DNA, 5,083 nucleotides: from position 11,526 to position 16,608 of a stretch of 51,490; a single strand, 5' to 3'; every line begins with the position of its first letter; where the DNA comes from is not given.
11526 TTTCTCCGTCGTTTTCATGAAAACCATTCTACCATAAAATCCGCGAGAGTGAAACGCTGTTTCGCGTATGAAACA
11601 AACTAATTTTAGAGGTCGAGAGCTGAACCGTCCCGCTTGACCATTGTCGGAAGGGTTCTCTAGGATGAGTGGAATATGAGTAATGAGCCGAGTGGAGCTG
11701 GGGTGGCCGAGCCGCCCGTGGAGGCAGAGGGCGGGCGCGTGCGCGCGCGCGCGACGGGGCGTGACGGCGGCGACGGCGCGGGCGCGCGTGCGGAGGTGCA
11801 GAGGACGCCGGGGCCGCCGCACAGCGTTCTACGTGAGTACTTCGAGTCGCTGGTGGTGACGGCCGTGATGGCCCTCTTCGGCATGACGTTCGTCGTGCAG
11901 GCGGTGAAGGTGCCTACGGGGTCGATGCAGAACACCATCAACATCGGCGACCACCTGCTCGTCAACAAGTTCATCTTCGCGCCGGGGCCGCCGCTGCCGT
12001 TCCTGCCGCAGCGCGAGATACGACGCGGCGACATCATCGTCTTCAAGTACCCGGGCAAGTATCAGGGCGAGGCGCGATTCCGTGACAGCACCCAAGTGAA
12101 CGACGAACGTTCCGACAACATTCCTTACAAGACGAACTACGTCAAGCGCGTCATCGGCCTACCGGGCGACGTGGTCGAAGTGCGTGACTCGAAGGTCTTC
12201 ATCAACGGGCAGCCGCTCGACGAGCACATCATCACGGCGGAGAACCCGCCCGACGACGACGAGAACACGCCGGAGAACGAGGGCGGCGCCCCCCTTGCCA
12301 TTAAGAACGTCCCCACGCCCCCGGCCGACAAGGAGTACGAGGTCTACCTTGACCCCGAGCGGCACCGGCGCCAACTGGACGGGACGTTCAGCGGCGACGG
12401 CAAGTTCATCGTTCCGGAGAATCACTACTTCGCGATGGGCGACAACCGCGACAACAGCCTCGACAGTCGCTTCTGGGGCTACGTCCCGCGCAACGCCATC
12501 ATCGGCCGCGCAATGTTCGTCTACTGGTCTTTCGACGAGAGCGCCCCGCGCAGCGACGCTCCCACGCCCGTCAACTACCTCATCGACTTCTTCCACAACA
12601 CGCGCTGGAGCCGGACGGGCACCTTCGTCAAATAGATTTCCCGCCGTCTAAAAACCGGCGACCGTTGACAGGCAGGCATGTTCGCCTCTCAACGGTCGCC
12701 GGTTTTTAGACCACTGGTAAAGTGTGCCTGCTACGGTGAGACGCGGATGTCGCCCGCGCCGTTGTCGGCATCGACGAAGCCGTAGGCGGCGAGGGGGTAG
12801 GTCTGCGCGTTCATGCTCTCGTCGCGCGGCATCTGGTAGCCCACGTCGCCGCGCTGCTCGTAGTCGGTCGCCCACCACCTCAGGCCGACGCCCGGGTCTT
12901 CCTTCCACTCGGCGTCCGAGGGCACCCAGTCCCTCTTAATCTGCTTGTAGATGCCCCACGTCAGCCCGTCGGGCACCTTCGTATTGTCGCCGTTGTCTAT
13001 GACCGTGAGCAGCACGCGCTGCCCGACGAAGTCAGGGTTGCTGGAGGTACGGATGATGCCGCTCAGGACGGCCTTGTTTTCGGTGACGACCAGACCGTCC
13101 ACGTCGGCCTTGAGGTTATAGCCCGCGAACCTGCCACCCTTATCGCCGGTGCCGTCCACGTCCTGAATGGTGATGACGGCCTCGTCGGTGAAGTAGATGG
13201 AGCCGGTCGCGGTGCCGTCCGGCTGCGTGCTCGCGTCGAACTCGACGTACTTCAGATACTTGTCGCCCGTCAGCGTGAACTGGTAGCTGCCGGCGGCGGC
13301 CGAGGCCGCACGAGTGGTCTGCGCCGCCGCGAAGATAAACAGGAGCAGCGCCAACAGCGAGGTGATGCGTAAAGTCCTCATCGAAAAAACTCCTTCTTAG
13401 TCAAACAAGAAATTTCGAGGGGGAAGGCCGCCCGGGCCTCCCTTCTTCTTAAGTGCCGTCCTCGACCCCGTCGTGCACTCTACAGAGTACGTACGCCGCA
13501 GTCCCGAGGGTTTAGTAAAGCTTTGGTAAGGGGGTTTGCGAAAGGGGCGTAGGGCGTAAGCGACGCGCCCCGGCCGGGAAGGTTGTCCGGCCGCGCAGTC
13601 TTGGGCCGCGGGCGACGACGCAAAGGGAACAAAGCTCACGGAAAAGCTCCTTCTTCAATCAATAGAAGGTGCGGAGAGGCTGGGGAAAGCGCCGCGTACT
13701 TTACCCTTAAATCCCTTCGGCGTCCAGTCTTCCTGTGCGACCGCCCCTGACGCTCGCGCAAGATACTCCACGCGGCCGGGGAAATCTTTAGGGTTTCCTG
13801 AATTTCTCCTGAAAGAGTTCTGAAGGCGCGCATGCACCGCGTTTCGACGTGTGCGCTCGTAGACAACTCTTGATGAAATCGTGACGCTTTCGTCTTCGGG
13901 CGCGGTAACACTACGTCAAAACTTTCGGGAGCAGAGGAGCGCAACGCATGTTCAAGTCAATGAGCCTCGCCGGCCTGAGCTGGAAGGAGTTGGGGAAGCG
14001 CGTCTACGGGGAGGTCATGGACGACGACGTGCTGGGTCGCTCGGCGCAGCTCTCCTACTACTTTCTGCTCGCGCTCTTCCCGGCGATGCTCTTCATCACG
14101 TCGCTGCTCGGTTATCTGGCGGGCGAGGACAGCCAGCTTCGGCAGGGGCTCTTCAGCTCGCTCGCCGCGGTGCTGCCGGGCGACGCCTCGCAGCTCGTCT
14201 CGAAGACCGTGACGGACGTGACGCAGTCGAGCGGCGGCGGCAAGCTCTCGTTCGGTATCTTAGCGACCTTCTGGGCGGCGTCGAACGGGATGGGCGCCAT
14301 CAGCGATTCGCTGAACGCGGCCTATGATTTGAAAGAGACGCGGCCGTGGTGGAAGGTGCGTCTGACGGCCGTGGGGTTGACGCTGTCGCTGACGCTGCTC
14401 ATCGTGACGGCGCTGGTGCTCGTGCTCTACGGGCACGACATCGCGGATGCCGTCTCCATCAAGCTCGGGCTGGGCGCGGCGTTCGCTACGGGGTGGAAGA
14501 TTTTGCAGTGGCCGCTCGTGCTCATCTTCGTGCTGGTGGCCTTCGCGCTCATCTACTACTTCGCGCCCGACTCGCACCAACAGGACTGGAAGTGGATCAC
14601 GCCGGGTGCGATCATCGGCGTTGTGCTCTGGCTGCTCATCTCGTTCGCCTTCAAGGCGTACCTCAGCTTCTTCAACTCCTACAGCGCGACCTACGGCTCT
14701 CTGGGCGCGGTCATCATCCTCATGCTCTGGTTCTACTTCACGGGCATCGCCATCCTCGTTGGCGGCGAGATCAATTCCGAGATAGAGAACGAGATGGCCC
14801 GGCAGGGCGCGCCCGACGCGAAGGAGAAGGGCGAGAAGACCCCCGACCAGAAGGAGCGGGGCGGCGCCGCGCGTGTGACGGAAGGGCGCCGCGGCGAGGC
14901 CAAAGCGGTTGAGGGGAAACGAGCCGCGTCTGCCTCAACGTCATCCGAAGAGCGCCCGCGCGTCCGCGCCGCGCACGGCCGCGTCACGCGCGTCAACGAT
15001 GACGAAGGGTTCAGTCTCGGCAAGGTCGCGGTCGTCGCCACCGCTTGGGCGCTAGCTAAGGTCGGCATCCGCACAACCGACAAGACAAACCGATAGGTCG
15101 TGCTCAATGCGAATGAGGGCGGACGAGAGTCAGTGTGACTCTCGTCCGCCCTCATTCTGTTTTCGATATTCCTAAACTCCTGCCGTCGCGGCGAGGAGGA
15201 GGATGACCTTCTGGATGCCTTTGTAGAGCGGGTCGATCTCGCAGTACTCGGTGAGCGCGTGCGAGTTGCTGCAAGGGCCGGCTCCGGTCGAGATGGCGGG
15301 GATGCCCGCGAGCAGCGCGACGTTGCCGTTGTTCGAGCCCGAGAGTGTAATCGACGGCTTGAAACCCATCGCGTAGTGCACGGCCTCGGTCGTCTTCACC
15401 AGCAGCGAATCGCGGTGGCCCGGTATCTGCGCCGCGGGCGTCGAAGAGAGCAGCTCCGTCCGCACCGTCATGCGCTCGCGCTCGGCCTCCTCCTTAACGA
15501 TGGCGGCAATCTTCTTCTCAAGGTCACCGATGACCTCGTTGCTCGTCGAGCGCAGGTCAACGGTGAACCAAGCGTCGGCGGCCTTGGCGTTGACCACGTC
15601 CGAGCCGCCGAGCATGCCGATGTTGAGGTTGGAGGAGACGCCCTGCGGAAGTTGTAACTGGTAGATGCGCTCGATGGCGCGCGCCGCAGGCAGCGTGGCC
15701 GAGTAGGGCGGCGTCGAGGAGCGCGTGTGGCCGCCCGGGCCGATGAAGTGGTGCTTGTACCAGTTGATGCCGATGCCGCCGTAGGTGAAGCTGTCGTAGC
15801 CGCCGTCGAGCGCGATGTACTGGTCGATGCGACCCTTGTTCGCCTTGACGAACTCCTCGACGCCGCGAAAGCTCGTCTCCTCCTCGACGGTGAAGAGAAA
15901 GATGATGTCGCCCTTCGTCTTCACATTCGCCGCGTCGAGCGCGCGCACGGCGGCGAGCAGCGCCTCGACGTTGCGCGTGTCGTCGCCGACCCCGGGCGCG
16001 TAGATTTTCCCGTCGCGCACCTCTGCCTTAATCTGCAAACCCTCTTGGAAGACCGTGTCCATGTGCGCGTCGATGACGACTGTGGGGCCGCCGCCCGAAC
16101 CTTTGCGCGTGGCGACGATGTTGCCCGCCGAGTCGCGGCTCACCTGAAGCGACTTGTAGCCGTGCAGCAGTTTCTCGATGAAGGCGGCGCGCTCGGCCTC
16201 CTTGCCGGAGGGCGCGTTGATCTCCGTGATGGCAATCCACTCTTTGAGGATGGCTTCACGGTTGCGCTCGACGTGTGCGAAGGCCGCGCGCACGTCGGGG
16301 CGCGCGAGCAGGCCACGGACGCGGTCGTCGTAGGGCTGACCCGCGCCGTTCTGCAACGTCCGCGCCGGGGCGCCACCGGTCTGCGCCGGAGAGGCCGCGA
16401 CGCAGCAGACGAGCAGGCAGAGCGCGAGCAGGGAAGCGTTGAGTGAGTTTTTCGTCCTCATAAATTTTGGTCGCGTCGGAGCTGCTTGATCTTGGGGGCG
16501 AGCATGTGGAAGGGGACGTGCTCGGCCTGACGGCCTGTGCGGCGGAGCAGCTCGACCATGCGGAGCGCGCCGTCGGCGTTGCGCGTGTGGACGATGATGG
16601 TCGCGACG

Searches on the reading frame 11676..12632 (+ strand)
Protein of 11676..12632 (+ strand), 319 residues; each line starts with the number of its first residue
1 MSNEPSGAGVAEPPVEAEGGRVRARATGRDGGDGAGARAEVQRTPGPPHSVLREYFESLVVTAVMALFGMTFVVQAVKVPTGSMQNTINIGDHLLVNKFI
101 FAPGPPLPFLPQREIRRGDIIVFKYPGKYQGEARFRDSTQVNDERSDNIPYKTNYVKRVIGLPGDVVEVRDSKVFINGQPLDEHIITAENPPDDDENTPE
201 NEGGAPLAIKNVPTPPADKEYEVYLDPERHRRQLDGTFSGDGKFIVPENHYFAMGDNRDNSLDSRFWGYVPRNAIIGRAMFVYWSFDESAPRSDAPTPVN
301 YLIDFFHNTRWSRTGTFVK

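Call 86: search_protein_families(library=pfam, proteins=[window:11676-12632:+], max_evalue=0.00001)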
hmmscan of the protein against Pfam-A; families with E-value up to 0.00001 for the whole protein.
window:11676-12632:+ (319 aa): 1 family
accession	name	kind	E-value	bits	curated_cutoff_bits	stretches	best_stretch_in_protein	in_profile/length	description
PF10502.14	Peptidase_S26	-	6.2e-50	169.9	22.9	1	53-284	2-168/168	Signal peptidase, peptidase S26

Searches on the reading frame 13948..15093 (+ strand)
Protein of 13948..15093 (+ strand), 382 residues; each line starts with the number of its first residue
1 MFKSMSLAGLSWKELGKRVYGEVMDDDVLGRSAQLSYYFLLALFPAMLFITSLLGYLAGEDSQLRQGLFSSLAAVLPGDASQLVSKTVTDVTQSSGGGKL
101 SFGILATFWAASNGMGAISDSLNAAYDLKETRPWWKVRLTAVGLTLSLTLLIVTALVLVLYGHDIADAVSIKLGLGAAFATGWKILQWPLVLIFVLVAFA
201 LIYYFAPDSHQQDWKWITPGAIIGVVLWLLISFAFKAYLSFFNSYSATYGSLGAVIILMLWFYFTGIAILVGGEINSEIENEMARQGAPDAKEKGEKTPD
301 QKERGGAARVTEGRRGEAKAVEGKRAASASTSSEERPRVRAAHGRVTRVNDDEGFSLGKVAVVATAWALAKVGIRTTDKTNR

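Call 86: search_protein_families(library=pfam, proteins=[window:13948-15093:+], max_evalue=0.00001)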
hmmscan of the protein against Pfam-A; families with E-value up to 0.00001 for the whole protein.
window:13948-15093:+ (382 aa): 1 family
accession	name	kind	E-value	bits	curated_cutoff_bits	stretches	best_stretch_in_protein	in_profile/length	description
PF03631.20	Virul_fac_BrkB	-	2.1e-71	241.1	33.7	1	25-281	2-257/259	Virulence factor BrkB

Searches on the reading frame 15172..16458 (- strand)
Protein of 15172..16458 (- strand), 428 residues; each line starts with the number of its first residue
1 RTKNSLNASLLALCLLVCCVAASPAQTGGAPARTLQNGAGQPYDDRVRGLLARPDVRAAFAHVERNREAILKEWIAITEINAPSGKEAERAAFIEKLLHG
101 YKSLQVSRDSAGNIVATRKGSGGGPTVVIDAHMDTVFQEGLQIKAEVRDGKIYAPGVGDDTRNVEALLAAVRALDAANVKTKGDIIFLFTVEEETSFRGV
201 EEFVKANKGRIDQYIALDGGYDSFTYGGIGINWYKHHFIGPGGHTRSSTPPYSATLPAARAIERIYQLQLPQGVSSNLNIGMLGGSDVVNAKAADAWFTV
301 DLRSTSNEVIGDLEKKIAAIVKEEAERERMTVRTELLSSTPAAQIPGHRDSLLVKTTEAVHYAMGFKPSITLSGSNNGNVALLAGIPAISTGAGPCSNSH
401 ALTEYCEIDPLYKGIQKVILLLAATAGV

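Call 86: search_protein_families(library=pfam, proteins=[window:15172-16458:-], max_evalue=0.00001)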
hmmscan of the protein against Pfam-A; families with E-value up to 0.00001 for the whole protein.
window:15172-16458:- (428 aa): 3 families
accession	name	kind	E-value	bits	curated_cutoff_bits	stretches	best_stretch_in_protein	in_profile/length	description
PF01546.33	Peptidase_M20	-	3.2e-24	86.4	24.6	1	129-418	2-200/206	Peptidase family M20/M25/M40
PF04389.22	Peptidase_M28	-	2.7e-11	44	21.3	1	113-219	1-94/193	Peptidase family M28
PF05343.19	Peptidase_M42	-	5.9e-08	32.6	23.2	0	159-221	134-192/292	M42 glutamyl aminopeptidase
